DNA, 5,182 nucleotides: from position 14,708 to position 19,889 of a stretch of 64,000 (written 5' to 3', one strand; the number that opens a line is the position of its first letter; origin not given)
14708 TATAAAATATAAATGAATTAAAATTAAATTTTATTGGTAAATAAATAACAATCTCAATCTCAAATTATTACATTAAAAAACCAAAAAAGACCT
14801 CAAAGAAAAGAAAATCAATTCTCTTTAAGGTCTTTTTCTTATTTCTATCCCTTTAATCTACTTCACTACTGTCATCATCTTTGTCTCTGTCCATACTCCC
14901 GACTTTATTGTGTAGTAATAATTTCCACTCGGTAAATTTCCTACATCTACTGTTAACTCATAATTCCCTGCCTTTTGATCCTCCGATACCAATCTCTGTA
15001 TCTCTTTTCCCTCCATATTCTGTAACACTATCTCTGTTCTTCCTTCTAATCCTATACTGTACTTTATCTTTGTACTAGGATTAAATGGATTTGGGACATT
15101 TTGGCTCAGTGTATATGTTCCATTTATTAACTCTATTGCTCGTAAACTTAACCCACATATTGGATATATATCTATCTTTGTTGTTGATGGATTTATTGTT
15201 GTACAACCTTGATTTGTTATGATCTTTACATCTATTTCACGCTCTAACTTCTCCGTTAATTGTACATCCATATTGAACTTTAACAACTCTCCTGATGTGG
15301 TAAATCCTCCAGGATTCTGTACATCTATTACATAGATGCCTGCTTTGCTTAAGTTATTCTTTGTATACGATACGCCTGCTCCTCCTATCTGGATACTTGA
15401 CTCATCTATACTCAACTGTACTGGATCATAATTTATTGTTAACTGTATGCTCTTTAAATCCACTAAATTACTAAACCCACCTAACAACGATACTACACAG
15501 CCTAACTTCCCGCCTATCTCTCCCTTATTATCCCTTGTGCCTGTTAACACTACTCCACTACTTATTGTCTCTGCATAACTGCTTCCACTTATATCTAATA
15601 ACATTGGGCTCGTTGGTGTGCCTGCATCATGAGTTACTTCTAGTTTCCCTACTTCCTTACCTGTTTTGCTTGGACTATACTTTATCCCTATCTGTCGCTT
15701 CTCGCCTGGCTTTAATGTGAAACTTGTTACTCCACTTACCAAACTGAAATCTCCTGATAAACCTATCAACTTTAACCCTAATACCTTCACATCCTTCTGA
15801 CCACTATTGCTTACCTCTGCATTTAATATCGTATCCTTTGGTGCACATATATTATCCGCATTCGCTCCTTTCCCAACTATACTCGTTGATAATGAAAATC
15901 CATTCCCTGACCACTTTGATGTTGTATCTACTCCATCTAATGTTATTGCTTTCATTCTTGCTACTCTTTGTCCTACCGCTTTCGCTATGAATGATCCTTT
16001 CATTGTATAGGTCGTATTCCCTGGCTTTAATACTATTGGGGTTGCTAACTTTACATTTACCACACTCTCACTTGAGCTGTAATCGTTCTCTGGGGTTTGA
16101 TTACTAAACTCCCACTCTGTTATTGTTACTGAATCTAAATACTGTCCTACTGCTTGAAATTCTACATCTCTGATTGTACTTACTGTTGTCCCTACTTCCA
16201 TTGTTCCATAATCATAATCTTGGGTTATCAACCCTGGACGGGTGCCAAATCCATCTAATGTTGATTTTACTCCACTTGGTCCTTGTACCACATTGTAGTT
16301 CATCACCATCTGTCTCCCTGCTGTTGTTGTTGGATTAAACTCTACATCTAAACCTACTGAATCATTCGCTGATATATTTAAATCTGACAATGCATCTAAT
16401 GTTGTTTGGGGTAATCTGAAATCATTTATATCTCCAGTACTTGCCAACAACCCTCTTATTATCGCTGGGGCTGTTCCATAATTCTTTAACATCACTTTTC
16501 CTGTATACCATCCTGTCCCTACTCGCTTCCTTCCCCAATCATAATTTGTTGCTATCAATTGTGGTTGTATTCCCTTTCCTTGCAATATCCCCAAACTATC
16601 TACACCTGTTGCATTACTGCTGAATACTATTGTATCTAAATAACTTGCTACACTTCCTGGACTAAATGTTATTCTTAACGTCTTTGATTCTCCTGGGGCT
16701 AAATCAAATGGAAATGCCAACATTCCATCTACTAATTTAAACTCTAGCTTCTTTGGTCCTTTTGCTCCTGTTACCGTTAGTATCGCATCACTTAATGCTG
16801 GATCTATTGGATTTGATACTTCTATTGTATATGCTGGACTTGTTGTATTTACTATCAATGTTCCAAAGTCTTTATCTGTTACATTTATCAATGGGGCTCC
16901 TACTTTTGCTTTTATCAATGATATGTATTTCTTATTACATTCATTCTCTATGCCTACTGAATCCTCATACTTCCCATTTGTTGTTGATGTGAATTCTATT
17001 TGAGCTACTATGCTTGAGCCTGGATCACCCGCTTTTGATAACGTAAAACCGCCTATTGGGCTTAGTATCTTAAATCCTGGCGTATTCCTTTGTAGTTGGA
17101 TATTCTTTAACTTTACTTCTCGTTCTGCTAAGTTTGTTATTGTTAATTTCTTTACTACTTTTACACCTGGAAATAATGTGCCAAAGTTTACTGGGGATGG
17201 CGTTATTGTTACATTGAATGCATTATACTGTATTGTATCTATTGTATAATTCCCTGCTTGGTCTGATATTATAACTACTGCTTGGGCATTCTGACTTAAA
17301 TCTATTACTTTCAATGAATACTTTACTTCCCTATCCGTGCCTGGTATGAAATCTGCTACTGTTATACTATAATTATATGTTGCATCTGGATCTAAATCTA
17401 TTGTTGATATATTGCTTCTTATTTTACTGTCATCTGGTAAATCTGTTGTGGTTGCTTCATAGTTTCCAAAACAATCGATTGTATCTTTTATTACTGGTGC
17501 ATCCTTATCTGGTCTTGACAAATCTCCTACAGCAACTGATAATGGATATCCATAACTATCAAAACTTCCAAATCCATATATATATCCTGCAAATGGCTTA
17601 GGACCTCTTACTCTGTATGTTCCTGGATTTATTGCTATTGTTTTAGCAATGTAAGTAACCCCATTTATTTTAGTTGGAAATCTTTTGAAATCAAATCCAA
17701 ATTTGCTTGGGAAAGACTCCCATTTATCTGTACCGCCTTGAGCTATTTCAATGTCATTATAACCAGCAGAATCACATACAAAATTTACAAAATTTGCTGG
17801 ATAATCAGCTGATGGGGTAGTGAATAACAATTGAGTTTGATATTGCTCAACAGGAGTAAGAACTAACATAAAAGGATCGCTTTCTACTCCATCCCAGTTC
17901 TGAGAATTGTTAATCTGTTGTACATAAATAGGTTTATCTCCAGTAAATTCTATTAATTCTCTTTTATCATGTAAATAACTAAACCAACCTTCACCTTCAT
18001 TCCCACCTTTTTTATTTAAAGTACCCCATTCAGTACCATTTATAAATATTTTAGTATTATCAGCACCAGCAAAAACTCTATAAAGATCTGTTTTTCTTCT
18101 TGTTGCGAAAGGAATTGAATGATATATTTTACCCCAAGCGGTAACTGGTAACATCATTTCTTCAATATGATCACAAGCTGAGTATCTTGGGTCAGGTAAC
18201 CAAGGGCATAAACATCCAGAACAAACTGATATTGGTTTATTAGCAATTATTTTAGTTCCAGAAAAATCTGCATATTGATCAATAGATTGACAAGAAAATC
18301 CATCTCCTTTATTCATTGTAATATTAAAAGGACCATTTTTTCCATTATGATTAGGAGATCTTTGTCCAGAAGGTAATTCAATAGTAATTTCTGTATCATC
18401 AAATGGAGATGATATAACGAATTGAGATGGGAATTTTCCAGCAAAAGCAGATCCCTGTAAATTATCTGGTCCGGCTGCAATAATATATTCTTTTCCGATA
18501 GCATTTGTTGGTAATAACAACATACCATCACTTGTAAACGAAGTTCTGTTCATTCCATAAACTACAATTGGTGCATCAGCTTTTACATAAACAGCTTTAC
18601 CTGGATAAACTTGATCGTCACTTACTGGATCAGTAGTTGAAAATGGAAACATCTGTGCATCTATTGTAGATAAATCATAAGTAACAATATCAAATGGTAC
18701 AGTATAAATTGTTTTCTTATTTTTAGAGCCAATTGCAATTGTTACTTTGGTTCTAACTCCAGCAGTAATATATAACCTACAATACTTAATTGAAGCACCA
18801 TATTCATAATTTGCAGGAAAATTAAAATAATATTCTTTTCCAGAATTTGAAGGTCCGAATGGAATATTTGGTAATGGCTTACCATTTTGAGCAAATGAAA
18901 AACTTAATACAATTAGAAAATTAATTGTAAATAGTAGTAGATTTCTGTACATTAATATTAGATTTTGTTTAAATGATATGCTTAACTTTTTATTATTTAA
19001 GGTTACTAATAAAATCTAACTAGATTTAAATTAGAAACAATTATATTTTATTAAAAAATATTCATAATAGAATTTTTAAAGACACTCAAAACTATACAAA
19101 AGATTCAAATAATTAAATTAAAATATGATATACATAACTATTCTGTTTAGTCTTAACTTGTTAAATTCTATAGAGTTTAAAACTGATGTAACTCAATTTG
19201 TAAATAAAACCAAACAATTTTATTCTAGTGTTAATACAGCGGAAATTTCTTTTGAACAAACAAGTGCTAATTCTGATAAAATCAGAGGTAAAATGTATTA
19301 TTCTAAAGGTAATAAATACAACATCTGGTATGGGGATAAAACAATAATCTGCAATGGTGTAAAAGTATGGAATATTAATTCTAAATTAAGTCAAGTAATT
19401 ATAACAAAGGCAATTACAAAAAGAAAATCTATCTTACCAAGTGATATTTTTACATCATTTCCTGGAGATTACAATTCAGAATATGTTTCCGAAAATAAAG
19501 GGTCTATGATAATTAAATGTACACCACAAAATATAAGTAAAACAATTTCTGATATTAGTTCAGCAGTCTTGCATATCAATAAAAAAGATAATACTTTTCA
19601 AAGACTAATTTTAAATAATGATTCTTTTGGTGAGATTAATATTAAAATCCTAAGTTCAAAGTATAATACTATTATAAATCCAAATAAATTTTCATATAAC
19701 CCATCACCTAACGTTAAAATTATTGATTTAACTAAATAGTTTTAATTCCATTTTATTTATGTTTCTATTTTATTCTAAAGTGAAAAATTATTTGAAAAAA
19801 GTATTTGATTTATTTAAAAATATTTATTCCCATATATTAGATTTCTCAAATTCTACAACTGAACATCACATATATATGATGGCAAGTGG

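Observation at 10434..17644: Tandem giant T9SS-cargo paralogs share a near-identical 2.86-kb 3' module while their 5' 1.3 kb are clearly diverged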

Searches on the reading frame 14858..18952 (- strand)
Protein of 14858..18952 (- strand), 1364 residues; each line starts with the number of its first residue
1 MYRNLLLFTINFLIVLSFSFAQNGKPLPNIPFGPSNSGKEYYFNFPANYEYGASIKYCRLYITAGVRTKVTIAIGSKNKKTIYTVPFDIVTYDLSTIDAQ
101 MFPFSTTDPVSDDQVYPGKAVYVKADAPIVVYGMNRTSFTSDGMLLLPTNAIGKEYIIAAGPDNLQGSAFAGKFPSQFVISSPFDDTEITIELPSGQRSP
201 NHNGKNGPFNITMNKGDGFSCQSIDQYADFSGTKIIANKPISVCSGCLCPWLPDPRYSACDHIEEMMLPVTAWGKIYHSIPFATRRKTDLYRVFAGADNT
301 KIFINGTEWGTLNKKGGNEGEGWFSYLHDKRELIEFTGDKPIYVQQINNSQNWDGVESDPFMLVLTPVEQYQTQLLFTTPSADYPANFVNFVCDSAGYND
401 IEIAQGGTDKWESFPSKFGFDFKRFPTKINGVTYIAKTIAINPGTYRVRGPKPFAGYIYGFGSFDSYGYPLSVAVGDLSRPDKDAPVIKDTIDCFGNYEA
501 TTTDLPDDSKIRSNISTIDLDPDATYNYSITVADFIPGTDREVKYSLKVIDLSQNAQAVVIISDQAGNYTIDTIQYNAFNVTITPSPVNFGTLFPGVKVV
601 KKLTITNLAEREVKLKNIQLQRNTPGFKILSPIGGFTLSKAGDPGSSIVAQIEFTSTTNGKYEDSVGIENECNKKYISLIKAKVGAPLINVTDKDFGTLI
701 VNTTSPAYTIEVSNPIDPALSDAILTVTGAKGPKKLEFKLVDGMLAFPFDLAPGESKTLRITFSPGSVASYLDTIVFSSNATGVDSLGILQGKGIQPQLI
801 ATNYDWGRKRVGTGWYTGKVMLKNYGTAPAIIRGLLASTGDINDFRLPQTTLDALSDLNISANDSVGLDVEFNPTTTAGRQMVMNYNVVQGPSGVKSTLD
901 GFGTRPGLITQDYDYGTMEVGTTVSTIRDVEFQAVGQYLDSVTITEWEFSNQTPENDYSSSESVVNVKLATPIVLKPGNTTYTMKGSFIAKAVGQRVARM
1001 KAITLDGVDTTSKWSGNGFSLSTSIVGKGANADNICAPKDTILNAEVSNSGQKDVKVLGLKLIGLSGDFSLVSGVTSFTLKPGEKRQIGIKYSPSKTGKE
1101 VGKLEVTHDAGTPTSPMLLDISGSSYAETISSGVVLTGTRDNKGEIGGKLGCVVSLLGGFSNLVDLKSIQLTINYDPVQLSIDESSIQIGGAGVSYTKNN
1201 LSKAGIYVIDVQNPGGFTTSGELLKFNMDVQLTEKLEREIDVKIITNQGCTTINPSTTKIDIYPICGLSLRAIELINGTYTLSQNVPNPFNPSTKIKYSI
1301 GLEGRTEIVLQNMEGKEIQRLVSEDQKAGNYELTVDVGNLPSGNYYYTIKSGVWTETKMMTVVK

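Call 5: search_protein_families(library=pfam, proteins=[window:14858-18952:-], max_evalue=0.01)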
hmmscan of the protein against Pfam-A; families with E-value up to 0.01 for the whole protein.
window:14858-18952:- (1364 aa): 11 families
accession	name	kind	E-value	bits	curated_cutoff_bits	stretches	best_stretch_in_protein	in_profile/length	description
PF17517.7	IgGFc_binding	-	2.3e-53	181.8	25.6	1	142-460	1-297/297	IgGFc binding protein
PF22544.2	HYDIN_VesB_CFA65-like_Ig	-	4.8e-14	52.9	25.5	0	584-671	6-87/100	HYDIN/CFA65/VesB-like, Ig-like domain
PF22073.2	Cep192_D4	-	2.4e-12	47.5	35.5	0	1073-1114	59-100/112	Cep192 domain 4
PF15780.11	ASH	-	5.4e-12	46.2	27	2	695-783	15-94/98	Abnormal spindle-like microcephaly-assoc'd, ASPM-SPD-2-Hydin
PF18962.6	Por_Secre_tail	-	1.4e-06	29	27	1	1287-1357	3-70/75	Secretion system C-terminal sorting domain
PF21633.3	MOV-10_Ig-like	-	0.0001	22.8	27.4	0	1039-1098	32-96/126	Helicase MOV-10, Ig-like domain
PF07610.17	DUF1573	-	0.00037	20.9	26.1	0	1079-1123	53-96/98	Protein of unknown function (DUF1573)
PF24501.1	Ig_TMEM131L_5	-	0.00041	20.5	27.8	0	1076-1101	30-55/66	TMEM131L fifth Ig-like domain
PF24499.1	Ig_TMEM131L_4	-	0.00057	20.7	27.8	0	748-794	90-135/136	TMEM131L fourth Ig-like domain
PF13860.13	FlgD_ig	-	0.00092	19.6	27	0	1306-1350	25-74/79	FlgD Ig-like domain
PF24507.1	Ig_CFAP65_4th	-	0.0017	19.2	27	0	751-777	34-60/76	CFAP65, fourth Ig-like domain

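Call 6: search_protein_families(library=ncbifam, proteins=[window:14858-18952:-], max_evalue=0.01)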
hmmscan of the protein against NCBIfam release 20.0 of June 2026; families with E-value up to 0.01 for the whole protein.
window:14858-18952:- (1364 aa): 4 families
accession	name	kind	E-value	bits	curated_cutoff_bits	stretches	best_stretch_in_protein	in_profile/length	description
NF012200.0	choice_anch_D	domain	3.5e-29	101.5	45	4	685-783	15-107/108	choice-of-anchor D domain-containing protein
NF052323.1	T9SSA_dep_M6i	equivalog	2.5e-05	22.4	600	1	1285-1354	960-1029/1043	T9SS-dependent M6-like inactivated metalloprotease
TIGR04183.1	Por_Secre_tail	domain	4.7e-05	23.3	23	1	1287-1358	3-67/72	T9SS type A sorting domain-containing protein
NF038113.1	T9SSA_dep_M36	equivalog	0.0013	17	885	1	1284-1360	794-866/869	T9SS-dependent M36 family metallopeptidase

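Call 13: find_encoding_contigs(protein=window:14858-18952:-, flank=10000, max_places=10)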
Protein window:14858-18952:- (1364 aa): no gene with exactly this product is on record in the collection.

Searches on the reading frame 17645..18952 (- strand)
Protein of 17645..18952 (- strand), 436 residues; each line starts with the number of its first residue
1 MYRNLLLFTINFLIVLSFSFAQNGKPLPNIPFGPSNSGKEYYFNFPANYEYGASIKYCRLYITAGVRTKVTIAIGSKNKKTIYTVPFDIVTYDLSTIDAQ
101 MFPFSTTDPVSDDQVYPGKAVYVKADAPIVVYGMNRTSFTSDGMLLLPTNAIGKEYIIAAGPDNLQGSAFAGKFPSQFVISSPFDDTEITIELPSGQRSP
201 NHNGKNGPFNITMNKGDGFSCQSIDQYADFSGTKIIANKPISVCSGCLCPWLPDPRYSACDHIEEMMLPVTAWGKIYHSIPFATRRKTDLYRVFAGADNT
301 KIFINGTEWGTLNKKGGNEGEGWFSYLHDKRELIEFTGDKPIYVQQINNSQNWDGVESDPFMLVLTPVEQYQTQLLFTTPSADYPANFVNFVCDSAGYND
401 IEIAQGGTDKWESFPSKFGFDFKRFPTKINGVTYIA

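Call 55: find_homologous_proteins(query=window:17645-18952:-, max_evalue=1e-20)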
Query window:17645-18952:- (436 aa): 10 proteins with E <= 1e-20 among 1361 candidates.
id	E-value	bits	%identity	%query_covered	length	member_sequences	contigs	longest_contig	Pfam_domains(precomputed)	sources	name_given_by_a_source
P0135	1.8e-137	477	51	99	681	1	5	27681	PF17517.8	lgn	-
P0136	5.8e-134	465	50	100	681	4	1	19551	PF17517.8,PF18962.8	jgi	jgi:hypothetical protein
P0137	2.3e-132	460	50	97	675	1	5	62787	PF17517.8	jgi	-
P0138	1.2e-129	451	49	98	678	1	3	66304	PF17517.8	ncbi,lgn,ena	-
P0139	8.5e-117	409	46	98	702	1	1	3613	PF17517.8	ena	-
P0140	2.4e-114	401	47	92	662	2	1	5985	PF17517.8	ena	-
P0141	1.4e-113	398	46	92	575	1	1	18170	PF17517.8,PF18962.8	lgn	-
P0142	3.9e-106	374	43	89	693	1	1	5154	PF17517.8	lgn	-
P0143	7.6e-105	369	52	74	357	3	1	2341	PF17517.8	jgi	jgi:adhesin/invasin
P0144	2.9e-25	107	34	60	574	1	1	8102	PF17517.8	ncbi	-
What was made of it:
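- Tried and rejected: Search for a foreign donor of the B head (call 55).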

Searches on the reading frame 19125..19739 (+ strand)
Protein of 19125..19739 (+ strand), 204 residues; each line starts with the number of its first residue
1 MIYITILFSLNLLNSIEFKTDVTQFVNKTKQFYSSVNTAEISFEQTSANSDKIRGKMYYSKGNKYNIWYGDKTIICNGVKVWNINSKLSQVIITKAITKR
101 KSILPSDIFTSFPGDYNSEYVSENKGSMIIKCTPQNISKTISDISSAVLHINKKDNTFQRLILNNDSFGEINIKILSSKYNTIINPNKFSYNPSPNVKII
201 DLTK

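Call 5: search_protein_families(library=pfam, proteins=[window:19125-19739:+], max_evalue=0.01)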
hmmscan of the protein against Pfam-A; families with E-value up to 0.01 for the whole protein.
window:19125-19739:+ (204 aa): 1 family
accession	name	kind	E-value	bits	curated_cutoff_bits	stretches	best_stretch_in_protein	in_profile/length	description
PF03548.22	LolA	-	6.5e-10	39.4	23.6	1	35-191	2-164/165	Outer membrane lipoprotein carrier protein LolA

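Call 6: search_protein_families(library=ncbifam, proteins=[window:19125-19739:+], max_evalue=0.01)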
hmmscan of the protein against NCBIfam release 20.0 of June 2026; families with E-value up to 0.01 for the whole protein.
window:19125-19739:+ (204 aa): 3 families
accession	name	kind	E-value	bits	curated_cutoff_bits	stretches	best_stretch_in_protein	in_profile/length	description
NF053572.1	LolA1_Flavo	equivalog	3.5e-20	72.5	100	1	6-202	8-213/214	outer membrane lipoprotein periplasmic chaperone LolA1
TIGR00547.2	lolA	equivalog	4.4e-09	36.1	112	1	25-201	20-201/202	outer membrane lipoprotein periplasmic chaperone LolA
NF053544.1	LolA2_flexi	equivalog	0.00042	19.7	125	1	7-190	12-207/208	flexirubin biosynthesis/transport protein LolA2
